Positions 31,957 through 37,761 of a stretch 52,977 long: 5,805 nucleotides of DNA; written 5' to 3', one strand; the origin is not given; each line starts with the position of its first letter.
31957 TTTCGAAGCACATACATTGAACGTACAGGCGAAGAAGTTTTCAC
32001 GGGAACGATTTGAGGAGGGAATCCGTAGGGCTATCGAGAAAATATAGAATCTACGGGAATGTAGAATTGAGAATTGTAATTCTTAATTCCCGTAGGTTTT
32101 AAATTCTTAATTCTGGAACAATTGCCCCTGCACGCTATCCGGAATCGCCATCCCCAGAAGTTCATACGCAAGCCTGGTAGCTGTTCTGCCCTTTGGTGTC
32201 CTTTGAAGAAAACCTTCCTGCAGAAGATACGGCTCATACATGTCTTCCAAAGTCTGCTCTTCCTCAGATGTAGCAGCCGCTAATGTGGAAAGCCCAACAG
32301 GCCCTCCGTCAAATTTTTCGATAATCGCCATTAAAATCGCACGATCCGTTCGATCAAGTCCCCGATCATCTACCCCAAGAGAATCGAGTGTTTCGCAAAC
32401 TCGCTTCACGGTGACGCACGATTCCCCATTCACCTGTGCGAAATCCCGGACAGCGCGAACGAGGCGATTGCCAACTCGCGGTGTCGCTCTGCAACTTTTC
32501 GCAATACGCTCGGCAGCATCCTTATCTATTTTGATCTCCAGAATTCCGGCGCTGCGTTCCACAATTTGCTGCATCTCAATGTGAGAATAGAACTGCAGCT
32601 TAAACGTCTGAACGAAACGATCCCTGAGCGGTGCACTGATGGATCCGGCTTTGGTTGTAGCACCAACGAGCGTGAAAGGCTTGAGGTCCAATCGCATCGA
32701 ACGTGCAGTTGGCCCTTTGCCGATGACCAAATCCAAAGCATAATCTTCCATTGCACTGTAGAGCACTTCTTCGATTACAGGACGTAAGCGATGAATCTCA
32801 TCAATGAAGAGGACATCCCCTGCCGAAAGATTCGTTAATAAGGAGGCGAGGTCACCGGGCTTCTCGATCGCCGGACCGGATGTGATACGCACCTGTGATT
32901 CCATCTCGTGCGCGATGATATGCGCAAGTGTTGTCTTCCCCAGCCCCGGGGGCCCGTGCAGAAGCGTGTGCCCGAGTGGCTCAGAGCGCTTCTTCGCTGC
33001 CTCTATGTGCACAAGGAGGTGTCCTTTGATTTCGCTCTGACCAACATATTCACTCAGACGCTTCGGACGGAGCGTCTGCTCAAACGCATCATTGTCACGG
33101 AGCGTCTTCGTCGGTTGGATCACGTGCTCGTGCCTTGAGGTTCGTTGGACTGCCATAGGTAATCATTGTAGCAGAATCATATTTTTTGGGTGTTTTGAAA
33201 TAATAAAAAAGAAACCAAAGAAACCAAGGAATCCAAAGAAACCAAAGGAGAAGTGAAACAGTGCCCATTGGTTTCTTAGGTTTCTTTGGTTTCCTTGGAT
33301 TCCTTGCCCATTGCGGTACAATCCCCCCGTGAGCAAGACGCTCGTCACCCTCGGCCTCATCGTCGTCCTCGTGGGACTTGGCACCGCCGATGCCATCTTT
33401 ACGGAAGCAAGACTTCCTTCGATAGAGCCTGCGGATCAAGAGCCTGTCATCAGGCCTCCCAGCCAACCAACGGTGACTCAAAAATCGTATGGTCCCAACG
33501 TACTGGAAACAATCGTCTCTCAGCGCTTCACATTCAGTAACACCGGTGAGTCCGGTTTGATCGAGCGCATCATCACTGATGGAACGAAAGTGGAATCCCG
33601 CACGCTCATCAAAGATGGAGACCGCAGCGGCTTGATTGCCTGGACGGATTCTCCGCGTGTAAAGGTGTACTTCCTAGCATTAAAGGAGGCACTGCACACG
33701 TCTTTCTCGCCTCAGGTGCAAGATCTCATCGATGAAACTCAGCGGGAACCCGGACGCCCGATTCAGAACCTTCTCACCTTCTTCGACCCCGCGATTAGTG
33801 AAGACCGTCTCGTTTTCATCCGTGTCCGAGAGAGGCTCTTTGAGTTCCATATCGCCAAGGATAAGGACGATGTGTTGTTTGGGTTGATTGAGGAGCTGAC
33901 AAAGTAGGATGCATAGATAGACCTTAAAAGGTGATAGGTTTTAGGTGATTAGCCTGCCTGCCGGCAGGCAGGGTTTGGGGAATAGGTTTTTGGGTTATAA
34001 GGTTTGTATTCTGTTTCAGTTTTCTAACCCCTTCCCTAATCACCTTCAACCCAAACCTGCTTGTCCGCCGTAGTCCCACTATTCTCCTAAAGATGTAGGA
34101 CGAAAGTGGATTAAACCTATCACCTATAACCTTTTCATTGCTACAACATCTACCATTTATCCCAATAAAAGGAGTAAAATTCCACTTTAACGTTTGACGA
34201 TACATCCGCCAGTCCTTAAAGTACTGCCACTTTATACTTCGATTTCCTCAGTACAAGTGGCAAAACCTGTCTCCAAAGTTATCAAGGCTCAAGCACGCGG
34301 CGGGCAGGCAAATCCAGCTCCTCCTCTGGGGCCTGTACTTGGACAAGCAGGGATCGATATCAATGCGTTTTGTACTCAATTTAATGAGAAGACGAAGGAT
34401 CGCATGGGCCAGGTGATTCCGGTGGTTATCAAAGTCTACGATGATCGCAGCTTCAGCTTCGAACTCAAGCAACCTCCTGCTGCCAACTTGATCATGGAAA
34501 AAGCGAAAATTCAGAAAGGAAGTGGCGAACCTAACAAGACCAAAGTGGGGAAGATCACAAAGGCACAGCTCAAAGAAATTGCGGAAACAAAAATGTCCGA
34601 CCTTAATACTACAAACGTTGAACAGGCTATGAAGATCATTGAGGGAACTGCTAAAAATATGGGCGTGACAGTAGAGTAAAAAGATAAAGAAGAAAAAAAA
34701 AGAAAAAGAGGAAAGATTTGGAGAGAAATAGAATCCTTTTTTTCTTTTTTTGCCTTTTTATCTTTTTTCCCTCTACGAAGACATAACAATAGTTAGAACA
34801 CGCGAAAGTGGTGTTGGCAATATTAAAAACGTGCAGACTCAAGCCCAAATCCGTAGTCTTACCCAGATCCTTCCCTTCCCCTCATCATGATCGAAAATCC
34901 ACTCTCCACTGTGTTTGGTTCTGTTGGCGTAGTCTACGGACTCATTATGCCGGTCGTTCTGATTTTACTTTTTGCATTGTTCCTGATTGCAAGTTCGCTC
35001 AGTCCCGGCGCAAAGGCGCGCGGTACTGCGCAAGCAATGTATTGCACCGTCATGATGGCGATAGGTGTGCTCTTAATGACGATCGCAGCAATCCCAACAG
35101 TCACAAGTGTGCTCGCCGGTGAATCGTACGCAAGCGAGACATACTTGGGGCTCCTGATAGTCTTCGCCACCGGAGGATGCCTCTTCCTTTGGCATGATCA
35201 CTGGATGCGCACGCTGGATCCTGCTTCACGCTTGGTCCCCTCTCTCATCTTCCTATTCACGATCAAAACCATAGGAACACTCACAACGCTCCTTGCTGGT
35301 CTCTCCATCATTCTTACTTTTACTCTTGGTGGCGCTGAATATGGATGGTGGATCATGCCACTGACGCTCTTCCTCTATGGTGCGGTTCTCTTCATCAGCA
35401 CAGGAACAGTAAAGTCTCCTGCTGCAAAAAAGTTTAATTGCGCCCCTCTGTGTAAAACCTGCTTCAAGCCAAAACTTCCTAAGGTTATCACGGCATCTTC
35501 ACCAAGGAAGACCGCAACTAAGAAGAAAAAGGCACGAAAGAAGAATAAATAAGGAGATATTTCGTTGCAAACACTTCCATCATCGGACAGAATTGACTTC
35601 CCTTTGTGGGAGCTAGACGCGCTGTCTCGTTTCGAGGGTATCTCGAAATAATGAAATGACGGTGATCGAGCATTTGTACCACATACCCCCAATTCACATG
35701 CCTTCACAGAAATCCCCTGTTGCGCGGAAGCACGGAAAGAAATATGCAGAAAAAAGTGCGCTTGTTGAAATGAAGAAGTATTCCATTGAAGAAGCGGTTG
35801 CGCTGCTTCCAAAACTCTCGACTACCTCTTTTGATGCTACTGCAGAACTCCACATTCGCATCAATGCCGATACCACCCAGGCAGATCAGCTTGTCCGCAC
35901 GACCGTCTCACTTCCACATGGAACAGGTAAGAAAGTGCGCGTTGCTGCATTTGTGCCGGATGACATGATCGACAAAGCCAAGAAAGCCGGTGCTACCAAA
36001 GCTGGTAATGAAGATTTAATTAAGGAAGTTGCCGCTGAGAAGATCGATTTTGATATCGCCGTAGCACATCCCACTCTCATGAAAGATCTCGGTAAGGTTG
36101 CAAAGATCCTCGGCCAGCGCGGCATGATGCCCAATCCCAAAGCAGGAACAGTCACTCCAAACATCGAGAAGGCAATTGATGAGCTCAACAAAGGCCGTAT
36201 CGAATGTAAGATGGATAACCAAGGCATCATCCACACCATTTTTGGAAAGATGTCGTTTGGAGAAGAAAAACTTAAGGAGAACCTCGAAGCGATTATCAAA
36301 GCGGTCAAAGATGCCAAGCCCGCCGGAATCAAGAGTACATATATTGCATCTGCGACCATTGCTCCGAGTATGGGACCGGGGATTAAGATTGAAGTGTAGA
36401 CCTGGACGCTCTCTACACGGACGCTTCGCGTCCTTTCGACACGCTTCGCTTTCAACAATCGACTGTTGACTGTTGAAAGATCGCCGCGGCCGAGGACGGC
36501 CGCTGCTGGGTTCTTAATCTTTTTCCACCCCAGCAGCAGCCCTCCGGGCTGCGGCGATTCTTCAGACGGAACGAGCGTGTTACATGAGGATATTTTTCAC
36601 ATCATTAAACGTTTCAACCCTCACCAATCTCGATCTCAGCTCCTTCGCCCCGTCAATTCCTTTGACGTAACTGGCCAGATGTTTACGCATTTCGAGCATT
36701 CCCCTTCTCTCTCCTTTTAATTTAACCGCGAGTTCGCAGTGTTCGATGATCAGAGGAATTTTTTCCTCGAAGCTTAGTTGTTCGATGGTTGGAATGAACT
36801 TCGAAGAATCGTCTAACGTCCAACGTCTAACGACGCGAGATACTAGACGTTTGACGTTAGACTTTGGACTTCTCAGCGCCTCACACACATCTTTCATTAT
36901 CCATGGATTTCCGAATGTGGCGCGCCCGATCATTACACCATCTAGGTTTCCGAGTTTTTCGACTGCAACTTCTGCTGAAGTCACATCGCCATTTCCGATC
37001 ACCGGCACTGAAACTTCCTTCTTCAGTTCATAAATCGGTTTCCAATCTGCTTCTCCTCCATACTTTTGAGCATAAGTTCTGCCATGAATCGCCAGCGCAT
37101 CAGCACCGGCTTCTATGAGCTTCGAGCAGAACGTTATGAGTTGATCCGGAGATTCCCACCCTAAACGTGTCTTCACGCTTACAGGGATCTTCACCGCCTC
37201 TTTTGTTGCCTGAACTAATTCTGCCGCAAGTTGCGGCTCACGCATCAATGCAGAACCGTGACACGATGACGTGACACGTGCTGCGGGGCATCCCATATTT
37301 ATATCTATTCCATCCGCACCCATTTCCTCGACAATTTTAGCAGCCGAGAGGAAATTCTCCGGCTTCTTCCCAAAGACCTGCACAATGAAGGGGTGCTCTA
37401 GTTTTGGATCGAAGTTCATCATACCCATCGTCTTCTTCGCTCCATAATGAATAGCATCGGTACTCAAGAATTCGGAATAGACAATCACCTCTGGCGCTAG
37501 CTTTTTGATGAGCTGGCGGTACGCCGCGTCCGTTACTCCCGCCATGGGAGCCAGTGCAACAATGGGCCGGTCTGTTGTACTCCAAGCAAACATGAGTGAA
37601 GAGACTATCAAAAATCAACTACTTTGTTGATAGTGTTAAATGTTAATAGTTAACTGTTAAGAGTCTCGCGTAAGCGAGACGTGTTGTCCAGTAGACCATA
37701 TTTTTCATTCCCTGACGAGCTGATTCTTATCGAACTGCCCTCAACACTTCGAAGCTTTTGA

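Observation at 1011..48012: Intergenic gaps are populated by hairpins built from short periodic words (mostly 7 nt, also 8 and 9 nt)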

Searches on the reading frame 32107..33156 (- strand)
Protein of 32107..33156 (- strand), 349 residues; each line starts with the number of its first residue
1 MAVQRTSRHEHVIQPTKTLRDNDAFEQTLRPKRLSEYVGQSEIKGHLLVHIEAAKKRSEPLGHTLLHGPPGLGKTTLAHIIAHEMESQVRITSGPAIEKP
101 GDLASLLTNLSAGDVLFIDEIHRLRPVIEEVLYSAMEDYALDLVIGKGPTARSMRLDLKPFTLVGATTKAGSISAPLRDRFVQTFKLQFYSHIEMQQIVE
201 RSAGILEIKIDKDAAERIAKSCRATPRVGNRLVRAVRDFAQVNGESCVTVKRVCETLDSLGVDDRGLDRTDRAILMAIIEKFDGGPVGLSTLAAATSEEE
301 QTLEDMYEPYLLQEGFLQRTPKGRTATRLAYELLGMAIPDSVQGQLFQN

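Call 9: search_protein_families(library=ncbifam, proteins=[window:32107-33156:-])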
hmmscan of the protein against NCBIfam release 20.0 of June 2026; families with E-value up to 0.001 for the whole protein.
window:32107-33156:- (349 aa): 34 families (the best 25 are shown)
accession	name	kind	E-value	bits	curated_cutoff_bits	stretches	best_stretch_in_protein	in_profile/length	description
NF000868.0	PRK00080.1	equivalog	1.5e-145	484.3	282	1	14-337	4-327/330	Holliday junction branch migration DNA helicase RuvB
TIGR00635.1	ruvB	equivalog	2.4e-134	447.2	299.05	1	32-335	1-304/305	Holliday junction branch migration DNA helicase RuvB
TIGR02903.1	spore_lon_C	equivalog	2.9e-12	45.9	678.8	1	25-85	144-199/615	Lon family ATP-dependent protease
NF009883.0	PRK13341.1-4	equivalog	5e-12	44.5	668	1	18-143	14-143/729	AAA family ATPase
TIGR02902.1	spore_lonB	equivalog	7e-12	44.7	723.3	1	161-223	234-296/531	ATP-dependent protease LonB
NF009882.0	PRK13341.1-3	equivalog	2.9e-11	42.2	1197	1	18-144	13-143/734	AAA family ATPase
NF003229.0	PRK04195.1-5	equivalog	2.1e-10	39.9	280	1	29-88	11-71/413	replication factor C large subunit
NF009881.0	PRK13341.1-2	equivalog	3e-09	35.3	651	1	23-129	16-126/736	AAA family ATPase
NF003233.0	PRK04195.2-3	equivalog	2e-08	33.5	471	1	28-90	6-67/504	replication factor C large subunit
TIGR02397.1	dnaX_nterm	equivalog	3.7e-08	33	250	1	24-92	3-67/355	DNA polymerase III subunit gamma/tau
NF003230.0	PRK04195.1-6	equivalog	3.7e-08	32.5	441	1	29-86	8-64/494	replication factor C large subunit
NF001679.0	PRK00440.1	equivalog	1.6e-07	30.7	303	1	28-85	11-63/322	replication factor C small subunit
NF003226.0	PRK04195.1-1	equivalog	9.1e-07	28.2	588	1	29-86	8-65/405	replication factor C large subunit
NF011523.0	PRK14962.1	equivalog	3.5e-06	26.1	576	1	28-95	7-70/474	DNA polymerase III subunits gamma and tau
NF003234.0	PRK04195.2-4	equivalog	6.4e-06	25.3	529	0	29-85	7-62/497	replication factor C large subunit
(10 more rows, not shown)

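Call 10: find_encoding_contigs(protein=window:32107-33156:-, flank=10000, max_places=10)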
Protein window:32107-33156:- (349 aa): no gene with exactly this product is on record in the collection.

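Call 11: find_related_loci(query=window:32107-33156:-, collection=genome_contigs, flank=10000)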
Query window:32107-33156:- (349 aa) in genome_contigs; peptide patterns used: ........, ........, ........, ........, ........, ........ (x = any residue, [..] = any of these).
600 stretches matched a pattern (row limit reached: there are more); 576 encode a relative of the query (tblastn E <= 1e-3); the best 80 are kept; 80 distinct loci.
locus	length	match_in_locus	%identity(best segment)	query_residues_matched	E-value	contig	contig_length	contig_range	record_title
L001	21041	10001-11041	76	1-347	3e-180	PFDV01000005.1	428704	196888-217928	MAG: Candidatus Peregrinibacteria bacterium CG10_big_fil_rev_8_21_14_0_10_55_24 CG10_8_21_14_0.10_scaffold_36_c, whole g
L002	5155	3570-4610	72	1-347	9e-172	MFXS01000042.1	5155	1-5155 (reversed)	MAG: Candidatus Peribacteria bacterium RIFCSPHIGHO2_01_FULL_55_13 rifcsphigho2_01_scaffold_91357, whole genome shotgun s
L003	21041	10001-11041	75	1-347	5e-166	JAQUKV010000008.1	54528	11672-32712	MAG: Candidatus Peribacteraceae bacterium isolate STD1_115 NODE_1137_length_54528_cov_10.475120_Sandtown_D1, whole genom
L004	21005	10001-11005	70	1-335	1e-162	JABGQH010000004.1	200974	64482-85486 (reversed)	MAG: Candidatus Peregrinibacteria bacterium isolate co234_bin51 NODE_73_length_200974_cov_18.482239, whole genome shotgu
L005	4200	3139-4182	68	1-347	1e-163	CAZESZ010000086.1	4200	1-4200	MAG TPA_asm: uncultured Candidatus Peribacteria bacterium isolate SRP192515_co1_140 genome assembly, contig: NODE_23796_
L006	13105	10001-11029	74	11-347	3e-159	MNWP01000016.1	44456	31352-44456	MAG: Candidatus Peregrinibacteria bacterium CG1_02_54_53 cg1_0.2_scaffold_430_c, whole genome shotgun sequence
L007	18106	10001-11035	69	1-343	8e-159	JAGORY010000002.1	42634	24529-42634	MAG: Candidatus Peribacteraceae bacterium isolate Gw_Eff_bin_294 Gw_Eff_1474_length_42634_cov_22.398640, whole genome sh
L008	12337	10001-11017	68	1-339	3e-158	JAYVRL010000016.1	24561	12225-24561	MAG: Candidatus Peribacteria bacterium isolate GL73_DN_concoct_161 GL73_DN_concoct_161_15, whole genome shotgun sequence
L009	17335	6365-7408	69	1-347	1e-157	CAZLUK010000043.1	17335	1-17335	MAG TPA_asm: uncultured Candidatus Peribacteria bacterium isolate binchicken_co203_97 genome assembly, contig: k141_4014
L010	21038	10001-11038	68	1-347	2e-157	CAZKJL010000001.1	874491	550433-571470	MAG TPA_asm: uncultured Candidatus Peribacteria bacterium isolate SRP292972_co1_59 genome assembly, contig: NODE_6_lengt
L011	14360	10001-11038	68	1-347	6e-157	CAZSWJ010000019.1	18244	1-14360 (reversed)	MAG TPA_asm: uncultured Candidatus Peribacteria bacterium isolate SRP150892_co2_42 genome assembly, contig: NODE_4314_le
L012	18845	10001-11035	68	1-343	4e-156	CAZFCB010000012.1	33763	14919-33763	MAG TPA_asm: uncultured Candidatus Peribacteria bacterium isolate binchicken_co105_187 genome assembly, contig: NODE_156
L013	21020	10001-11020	67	1-340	2e-156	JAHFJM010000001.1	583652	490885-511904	MAG: Candidatus Peribacteria bacterium isolate nzgw386 NODE_7_length_583653_cov_11.942416, whole genome shotgun sequence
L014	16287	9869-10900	69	1-343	1e-154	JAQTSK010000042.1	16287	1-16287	MAG: Candidatus Peribacteraceae bacterium isolate STB_185 NODE_8385_length_16287_cov_3.765780_Sandtown_B, whole genome s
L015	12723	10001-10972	69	20-343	2e-152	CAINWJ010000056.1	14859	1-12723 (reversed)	Candidatus Peribacteria bacterium isolate LaPlata_bin-3506 genome assembly, contig: bin-3506:056/161, whole genome shotg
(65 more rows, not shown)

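Call 36: find_related_loci(query=window:32107-33156:-, collection=metagenome_contigs, flank=10000)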
Query window:32107-33156:- (349 aa) in metagenome_contigs; peptide patterns used: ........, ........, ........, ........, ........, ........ (x = any residue, [..] = any of these).
600 stretches matched a pattern (row limit reached: there are more); 580 encode a relative of the query (tblastn E <= 1e-3); the best 80 are kept; 80 distinct loci.
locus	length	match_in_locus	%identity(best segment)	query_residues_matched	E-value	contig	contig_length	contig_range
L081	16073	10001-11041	80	1-347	0e+0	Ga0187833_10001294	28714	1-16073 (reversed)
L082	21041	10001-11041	80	1-347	0e+0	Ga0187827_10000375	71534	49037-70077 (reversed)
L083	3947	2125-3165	74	1-347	1e-172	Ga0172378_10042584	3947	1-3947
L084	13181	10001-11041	71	1-347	2e-166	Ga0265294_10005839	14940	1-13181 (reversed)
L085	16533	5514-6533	75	1-340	2e-166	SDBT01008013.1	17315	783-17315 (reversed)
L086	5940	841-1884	70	1-347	4e-167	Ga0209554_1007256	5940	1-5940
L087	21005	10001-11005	70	1-335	7e-163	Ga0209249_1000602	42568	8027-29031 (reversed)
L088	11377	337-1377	65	1-347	2e-156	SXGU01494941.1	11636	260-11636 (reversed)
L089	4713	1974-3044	66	1-347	4e-157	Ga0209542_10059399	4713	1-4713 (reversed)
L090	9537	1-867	72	59-347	2e-140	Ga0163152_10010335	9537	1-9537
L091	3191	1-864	76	60-347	1e-144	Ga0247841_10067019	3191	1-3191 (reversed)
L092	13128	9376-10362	61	22-348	6e-131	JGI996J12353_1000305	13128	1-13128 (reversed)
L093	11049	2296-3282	61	22-348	1e-130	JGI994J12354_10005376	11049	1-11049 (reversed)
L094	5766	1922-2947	58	10-348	7e-130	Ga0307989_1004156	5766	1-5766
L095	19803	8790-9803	58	10-347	2e-129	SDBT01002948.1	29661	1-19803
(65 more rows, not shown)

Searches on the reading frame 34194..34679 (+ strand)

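Call 47: search_protein_families(library=pfam, proteins=[window:34194-34679:+], max_evalue=0.01)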
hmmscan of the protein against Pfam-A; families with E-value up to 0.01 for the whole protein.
window:34194-34679:+ (161 aa): 2 families
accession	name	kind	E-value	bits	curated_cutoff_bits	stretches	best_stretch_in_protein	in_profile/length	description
PF00298.24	Ribosomal_L11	-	4.7e-27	94.6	21.4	1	92-160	1-69/69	Ribosomal protein L11, RNA binding domain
PF03946.19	Ribosomal_L11_N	-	1.5e-24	85.9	32.9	1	30-87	1-58/58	Ribosomal protein L11, N-terminal domain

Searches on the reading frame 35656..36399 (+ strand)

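Call 47: search_protein_families(library=pfam, proteins=[window:35656-36399:+], max_evalue=0.01)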
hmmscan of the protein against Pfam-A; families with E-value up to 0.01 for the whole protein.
window:35656-36399:+ (247 aa): 1 family
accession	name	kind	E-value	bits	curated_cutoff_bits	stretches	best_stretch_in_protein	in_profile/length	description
PF00687.26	Ribosomal_L1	-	4.8e-53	180.1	32.2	1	53-241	3-198/198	Ribosomal protein L1p/L10e family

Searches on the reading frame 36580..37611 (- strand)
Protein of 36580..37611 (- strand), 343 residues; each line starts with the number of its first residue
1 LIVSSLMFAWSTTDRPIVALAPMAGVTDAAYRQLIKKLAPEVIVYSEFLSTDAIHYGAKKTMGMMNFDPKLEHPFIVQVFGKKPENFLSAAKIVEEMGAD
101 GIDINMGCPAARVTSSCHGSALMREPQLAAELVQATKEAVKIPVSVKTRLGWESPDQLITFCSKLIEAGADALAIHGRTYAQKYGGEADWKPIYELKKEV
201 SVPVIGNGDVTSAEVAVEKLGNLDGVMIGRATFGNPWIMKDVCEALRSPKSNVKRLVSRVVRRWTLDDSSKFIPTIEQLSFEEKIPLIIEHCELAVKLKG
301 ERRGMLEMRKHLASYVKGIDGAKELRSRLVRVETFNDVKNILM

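Call 9: search_protein_families(library=ncbifam, proteins=[window:36580-37611:-])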
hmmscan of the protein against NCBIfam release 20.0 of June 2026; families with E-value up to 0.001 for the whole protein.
window:36580-37611:- (343 aa): 11 families
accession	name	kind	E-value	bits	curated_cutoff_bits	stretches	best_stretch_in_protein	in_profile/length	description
TIGR00737.1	nifR3_yhdG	equivalog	4.5e-88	295.5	293.3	2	18-252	10-245/319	tRNA dihydrouridine synthase DusB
NF008774.0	PRK11815.1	equivalog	1.4e-52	178.8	269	1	14-331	11-309/337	tRNA dihydrouridine(20/20a) synthase DusA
TIGR00742.1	yjbN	subfamily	3.4e-44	151.5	397.2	1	19-253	4-247/318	tRNA dihydrouridine(20/20a) synthase DusA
NF007838.0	PRK10550.1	equivalog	2.3e-33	115.5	395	1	18-262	3-258/312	tRNA dihydrouridine(16) synthase DusC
TIGR01037.2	pyrD_sub1_fam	subfamily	1.5e-21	76.8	270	2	69-175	87-188/300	dihydroorotate dehydrogenase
NF005574.0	PRK07259.1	equivalog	1.2e-20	73.7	269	2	70-174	92-190/304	dihydroorotate dehydrogenase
NF041011.1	dihydoor_dh_Arch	equivalog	8.5e-13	48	330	1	67-175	81-176/289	dihydroorotate dehydrogenase PyrD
NF006183.0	PRK08318.1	equivalog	1.5e-09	37.2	335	1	75-148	102-175/422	NAD-dependent dihydropyrimidine dehydrogenase subunit PreA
NF005741.0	PRK07565.1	subfamily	8.5e-09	34.9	303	1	70-181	100-203/335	dihydroorotate dehydrogenase-like protein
TIGR00736.1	nifR3_rel_arch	hypoth_equivalog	3.8e-07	29.9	218.7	1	94-226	89-217/231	MJ0144 family RNA dihydrouridine synthase-like protein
NF010112.0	PRK13585.1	equivalog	0.00071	19.2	243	0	122-245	107-237/241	1-(5-phosphoribosyl)-5-[(5-phosphoribosylamino)methylideneamino]imidazole-4-carboxamide isomerase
